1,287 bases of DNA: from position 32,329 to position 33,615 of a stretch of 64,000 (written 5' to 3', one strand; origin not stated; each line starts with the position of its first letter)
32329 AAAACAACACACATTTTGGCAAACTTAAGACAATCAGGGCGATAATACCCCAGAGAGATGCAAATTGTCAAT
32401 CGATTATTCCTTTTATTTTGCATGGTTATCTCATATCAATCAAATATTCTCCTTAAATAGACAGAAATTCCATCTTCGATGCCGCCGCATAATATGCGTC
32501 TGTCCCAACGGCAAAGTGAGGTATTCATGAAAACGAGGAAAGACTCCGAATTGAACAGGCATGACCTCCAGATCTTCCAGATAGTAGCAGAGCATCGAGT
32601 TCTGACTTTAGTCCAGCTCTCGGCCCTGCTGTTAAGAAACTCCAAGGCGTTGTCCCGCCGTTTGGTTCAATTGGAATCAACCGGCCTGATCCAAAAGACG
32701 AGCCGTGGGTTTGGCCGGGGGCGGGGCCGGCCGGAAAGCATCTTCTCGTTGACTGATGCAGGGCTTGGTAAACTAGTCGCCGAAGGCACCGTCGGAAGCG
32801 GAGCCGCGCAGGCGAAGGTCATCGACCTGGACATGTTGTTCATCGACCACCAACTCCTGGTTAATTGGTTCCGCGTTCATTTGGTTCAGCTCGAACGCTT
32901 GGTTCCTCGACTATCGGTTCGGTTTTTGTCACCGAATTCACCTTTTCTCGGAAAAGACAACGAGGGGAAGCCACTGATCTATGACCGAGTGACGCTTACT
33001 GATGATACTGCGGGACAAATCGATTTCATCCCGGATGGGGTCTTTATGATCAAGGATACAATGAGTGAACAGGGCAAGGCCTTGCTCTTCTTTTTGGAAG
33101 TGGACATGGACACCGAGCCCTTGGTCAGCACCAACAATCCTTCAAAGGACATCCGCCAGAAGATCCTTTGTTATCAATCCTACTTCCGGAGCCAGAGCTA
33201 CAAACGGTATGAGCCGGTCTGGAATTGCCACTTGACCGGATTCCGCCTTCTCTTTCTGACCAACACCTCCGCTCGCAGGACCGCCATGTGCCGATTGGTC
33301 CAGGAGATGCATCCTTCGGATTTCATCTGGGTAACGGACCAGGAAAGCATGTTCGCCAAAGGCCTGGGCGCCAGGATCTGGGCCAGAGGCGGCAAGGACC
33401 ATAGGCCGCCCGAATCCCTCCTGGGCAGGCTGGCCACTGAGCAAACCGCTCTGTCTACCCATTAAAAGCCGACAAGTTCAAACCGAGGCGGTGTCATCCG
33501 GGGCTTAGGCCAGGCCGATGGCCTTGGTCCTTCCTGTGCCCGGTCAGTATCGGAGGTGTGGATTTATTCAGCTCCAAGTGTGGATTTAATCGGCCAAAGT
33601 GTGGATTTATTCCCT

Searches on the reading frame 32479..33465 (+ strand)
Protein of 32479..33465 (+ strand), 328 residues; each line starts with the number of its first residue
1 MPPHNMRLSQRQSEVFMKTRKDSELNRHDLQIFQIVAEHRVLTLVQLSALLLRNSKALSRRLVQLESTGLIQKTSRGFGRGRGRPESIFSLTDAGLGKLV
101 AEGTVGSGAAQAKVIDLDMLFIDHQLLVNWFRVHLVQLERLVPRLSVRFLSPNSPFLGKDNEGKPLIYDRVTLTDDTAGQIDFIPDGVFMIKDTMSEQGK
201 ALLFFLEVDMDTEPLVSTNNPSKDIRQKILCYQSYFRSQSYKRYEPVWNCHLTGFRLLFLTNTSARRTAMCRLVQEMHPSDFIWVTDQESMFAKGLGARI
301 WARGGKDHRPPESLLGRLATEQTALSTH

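Call 20: search_protein_families(library=pfam, proteins=[window:32479-33465:+], max_evalue=0.001)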
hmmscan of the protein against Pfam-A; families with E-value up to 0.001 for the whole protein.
window:32479-33465:+ (328 aa): 2 families
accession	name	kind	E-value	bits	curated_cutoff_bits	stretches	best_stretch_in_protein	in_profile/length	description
PF13814.12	Replic_Relax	-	2.7e-18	67.2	25.3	1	34-243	2-183/191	Replication-relaxation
PF25212.1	HVO_A0114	-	0.00075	19.7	27.6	0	24-77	19-72/84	HVO_A0114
